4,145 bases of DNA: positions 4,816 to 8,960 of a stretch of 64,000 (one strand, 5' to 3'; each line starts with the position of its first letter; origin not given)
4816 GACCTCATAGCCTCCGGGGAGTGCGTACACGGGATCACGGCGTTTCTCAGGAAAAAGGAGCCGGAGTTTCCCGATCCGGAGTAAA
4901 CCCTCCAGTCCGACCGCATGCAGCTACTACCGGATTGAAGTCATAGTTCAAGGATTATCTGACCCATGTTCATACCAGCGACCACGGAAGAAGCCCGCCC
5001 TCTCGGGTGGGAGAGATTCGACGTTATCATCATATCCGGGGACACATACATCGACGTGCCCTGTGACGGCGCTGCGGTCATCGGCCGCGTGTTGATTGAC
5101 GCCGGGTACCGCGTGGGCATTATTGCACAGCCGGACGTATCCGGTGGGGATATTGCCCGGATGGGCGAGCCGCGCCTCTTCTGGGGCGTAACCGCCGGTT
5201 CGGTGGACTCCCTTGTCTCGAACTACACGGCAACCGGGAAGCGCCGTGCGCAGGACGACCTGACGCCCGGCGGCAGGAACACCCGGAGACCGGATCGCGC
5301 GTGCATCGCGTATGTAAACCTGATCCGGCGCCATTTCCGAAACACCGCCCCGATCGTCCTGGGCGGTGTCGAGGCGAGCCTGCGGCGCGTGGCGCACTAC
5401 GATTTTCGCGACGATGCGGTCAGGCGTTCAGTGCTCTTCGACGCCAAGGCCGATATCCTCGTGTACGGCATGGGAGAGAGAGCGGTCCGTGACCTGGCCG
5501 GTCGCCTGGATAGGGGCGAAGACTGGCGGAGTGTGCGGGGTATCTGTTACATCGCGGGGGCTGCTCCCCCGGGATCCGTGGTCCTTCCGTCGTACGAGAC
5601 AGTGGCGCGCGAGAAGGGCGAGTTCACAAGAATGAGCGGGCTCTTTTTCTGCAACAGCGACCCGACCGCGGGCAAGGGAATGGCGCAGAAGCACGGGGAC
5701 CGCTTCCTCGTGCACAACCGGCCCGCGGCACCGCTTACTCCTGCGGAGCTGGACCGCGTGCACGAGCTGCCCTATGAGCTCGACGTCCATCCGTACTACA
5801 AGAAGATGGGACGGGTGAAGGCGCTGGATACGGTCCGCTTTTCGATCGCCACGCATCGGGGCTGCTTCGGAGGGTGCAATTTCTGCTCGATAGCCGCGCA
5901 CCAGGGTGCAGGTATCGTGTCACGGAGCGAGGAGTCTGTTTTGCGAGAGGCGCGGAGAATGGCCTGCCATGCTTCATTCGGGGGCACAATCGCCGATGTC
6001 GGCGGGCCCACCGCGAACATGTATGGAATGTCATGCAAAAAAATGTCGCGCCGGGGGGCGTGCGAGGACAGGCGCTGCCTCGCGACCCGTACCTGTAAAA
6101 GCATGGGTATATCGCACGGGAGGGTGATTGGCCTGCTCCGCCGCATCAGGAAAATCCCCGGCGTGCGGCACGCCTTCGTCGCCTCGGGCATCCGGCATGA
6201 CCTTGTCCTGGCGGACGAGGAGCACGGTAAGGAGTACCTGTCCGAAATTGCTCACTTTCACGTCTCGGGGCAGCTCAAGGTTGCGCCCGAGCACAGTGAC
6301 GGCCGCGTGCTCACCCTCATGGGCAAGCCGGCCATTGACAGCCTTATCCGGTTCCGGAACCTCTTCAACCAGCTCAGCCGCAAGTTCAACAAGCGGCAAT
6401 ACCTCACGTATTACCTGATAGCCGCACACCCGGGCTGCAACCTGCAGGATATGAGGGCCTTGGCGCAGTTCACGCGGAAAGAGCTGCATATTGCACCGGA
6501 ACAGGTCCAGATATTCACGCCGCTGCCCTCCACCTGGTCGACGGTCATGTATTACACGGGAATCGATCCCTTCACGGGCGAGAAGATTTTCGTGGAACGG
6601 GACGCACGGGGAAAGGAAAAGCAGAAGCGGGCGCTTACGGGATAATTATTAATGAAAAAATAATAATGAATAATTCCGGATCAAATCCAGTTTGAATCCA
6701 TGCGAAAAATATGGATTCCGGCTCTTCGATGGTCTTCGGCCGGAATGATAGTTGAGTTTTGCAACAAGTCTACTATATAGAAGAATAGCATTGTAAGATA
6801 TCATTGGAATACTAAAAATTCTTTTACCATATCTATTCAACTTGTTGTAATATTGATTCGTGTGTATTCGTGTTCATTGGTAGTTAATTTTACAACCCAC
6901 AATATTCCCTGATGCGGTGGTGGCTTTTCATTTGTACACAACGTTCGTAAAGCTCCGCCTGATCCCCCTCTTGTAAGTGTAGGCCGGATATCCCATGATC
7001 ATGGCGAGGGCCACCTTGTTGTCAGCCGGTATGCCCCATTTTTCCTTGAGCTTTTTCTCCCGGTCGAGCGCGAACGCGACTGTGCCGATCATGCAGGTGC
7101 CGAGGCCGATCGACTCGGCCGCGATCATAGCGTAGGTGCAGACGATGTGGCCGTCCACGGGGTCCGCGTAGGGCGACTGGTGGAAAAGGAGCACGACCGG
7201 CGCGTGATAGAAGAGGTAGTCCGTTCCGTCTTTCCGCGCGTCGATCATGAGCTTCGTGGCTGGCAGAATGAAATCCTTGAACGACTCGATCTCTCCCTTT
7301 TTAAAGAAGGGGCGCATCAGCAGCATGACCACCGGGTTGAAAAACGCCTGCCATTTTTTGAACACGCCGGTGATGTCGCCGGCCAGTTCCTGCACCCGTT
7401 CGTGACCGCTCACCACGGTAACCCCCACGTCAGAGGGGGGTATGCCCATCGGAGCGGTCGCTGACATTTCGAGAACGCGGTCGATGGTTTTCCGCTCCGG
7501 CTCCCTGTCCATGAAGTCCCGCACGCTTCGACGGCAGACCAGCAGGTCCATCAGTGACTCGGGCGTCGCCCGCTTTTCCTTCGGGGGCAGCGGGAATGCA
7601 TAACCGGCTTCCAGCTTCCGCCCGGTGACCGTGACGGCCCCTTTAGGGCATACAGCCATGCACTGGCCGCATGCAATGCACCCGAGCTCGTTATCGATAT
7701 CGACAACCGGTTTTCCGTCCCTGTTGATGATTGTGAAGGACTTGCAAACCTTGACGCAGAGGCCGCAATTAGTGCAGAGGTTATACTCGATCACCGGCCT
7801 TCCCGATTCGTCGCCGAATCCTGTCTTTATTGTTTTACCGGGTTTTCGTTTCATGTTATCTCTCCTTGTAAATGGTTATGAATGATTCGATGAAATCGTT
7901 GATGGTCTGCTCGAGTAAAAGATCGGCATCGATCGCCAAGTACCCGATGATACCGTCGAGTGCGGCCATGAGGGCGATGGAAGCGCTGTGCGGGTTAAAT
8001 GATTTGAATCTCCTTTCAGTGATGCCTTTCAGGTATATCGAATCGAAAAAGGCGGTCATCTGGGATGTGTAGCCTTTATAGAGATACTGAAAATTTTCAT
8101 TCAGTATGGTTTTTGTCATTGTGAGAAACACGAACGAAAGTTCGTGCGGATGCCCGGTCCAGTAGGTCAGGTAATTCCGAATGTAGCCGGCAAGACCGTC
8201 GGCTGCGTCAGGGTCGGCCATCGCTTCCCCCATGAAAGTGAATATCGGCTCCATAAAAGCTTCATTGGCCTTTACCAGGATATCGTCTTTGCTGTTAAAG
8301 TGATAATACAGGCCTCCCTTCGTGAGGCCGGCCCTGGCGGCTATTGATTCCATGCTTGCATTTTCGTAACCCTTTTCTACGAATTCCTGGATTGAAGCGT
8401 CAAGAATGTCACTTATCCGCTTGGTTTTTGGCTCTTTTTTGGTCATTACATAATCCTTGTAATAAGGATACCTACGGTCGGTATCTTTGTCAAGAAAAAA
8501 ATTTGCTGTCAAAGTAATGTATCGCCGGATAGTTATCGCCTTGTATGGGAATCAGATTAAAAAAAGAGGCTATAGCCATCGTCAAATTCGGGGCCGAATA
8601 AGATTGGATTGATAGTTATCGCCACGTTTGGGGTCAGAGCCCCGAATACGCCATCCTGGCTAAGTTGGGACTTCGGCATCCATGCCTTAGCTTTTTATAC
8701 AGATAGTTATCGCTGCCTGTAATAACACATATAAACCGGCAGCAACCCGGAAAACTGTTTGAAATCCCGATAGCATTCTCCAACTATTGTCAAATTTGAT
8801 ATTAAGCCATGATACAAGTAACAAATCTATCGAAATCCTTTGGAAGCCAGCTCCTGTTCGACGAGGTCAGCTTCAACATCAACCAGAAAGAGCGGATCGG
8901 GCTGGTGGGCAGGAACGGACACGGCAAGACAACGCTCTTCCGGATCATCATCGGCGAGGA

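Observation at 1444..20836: Strongly over-represented, strand-biased 10-12-mer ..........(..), confined to the first 21 kb and present in both promoters and ORFs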

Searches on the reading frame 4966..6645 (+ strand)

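Call 10: search_protein_families(library=pfam, proteins=[window:4966-6645:+])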
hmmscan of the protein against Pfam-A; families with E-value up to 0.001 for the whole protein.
window:4966-6645:+ (559 aa): 3 families
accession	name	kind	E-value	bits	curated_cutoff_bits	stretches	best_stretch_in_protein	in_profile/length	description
PF08497.15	Radical_SAM_N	-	1.7e-107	359.6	25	1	2-293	1-301/301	Radical SAM N-terminal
PF04055.27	Radical_SAM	-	1.4e-06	29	29.5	1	296-502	3-165/166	Radical SAM superfamily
PF11842.13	DUF3362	-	7.9e-05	23.3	27.6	1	512-552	1-46/151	Domain of unknown function (DUF3362)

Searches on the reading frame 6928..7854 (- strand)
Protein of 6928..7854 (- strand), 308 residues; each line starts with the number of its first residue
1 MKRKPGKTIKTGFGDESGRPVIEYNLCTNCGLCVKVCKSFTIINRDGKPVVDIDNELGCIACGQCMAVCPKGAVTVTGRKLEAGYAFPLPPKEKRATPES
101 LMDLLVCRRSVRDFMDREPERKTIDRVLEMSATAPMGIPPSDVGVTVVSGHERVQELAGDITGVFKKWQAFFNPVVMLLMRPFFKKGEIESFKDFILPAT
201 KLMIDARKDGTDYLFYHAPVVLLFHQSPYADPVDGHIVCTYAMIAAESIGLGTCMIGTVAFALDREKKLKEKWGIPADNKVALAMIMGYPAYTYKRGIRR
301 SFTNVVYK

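Call 10: search_protein_families(library=pfam, proteins=[window:6928-7854:-])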
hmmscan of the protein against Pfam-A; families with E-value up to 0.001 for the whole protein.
window:6928-7854:- (308 aa): 15 families
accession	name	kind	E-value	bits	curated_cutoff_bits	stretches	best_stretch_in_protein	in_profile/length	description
PF00881.29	Nitroreductase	-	2.2e-15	57.7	23.5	1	108-289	4-167/167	Nitroreductase family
PF00037.32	Fer4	-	3.6e-10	39.7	21.1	2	58-75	7-24/24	4Fe-4S binding domain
PF13187.11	Fer4_9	-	3.3e-09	37.1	27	1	27-73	2-51/52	4Fe-4S dicluster domain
PF12797.12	Fer4_2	-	1.3e-08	34.7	24.5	1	19-38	2-21/22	4Fe-4S binding domain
PF12838.12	Fer4_7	-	2.3e-08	34.8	27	1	27-73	2-52/52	4Fe-4S dicluster domain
PF14697.11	Fer4_21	-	4.3e-08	33.6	35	1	22-75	3-58/59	4Fe-4S dicluster domain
PF12837.12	Fer4_6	-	4.5e-08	33.1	25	1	20-38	2-20/24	4Fe-4S binding domain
PF13237.11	Fer4_10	-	6.5e-08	32.8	25.5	1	20-70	2-53/53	4Fe-4S dicluster domain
PF13484.11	Fer4_16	-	6.1e-06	27.4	30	0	59-77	2-20/66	4Fe-4S double cluster binding domain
PF12800.12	Fer4_4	-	2e-05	25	24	0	25-38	2-15/17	4Fe-4S binding domain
PF12798.12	Fer4_3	-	8.4e-05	23.6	27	0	59-73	1-15/15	4Fe-4S binding domain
PF13459.11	Fer4_15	-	0.00014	22.9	22.4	1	22-56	3-37/66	4Fe-4S single cluster domain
PF13534.11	Fer4_17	-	0.00014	22.7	22.2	0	27-72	2-59/61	4Fe-4S dicluster domain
PF13183.11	Fer4_8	-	0.00018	22.4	27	0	25-72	3-67/68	4Fe-4S dicluster domain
PF25160.1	LdpA_Fe-S-bd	-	0.00044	20.4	27.6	0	58-76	27-45/49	LdpA Fe-S cluster-binding domain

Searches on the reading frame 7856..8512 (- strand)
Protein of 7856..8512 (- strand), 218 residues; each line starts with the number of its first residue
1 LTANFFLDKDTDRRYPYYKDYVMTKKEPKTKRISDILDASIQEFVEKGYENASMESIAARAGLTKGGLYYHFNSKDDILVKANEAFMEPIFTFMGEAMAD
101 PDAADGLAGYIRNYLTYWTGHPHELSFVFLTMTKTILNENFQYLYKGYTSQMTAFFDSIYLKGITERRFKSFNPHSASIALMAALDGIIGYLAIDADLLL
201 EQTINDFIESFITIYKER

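Call 10: search_protein_families(library=pfam, proteins=[window:7856-8512:-])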
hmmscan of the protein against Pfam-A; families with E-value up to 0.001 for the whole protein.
window:7856-8512:- (218 aa): 1 family
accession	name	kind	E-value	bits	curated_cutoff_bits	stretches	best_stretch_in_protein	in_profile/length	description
PF00440.29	TetR_N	-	7.1e-17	61.4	24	1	36-80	1-45/47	Bacterial regulatory proteins, tetR family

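Call 70: search_solved_structures(query=window:7856-8512:-, max_evalue=0.001)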
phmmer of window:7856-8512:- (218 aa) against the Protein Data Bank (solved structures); distinct sequences matched with E-value up to 0.001: 110 (the best 60 are shown).
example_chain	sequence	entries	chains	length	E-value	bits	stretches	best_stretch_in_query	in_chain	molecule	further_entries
4uds_A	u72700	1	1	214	5.8e-14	55.7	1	24-189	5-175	MBDR REGULATOR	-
7eqe_A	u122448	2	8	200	2.2e-10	44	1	36-115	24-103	TetR/AcrR family transcriptional regulator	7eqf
2iai_A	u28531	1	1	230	1.8e-09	41.1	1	15-112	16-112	Putative transcriptional regulator SCO3833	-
3vpr_A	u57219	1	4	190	2e-09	40.9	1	35-203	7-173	Transcriptional regulator, TetR family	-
1zkg_A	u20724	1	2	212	3.5e-09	40.1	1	34-133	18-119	transcriptional regulator, TetR family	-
2id6_A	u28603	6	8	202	3.5e-09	40.1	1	34-133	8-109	TRANSCRIPTIONAL REGULATOR, TetR FAMILY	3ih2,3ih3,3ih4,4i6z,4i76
1z77_A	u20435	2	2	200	3.6e-09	40.1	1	35-133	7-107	transcriptional regulator (TetR family) | Transcriptional regulator, TetR family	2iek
9b7y_A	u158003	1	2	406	6.9e-09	39.2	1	25-82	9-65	Transcriptional repressor Mce3R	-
2eh3_A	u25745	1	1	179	7.5e-09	39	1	36-94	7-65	Transcriptional regulator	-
1vi0_A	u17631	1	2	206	8.5e-09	38.9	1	29-165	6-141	transcriptional regulator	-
3whb_A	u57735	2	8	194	9.3e-09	38.7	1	26-165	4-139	Fatty acid metabolism regulator protein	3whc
5gp9_A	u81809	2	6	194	1.6e-08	37.9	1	30-149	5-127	Transcriptional regulator (TetR/AcrR family)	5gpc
5gpa_A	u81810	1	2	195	1.8e-08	37.8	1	29-98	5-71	Transcriptional regulator (TetR/AcrR family)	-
6srn_A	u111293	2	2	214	2.2e-08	37.5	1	27-82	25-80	TetR family transcriptional regulator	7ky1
1rkt_A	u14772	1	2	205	2.6e-08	37.3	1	25-189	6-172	protein yfiR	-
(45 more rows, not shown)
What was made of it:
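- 7856..8512 (-): TetR-family regulator gene next to the triple site. It is probably not the cognate binder. Calls 10, 70.
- Tried and rejected: A generic family member (call 70) that is dispensable for the sites.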

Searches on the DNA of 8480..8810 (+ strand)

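Call 86: search_dna_similar(query=window:8480-8810:+, collection=plasmids, mode=distant, max_evalue=0.001, max_rows=10)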
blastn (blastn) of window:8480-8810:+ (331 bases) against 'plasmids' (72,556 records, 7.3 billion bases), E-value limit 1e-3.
No match.
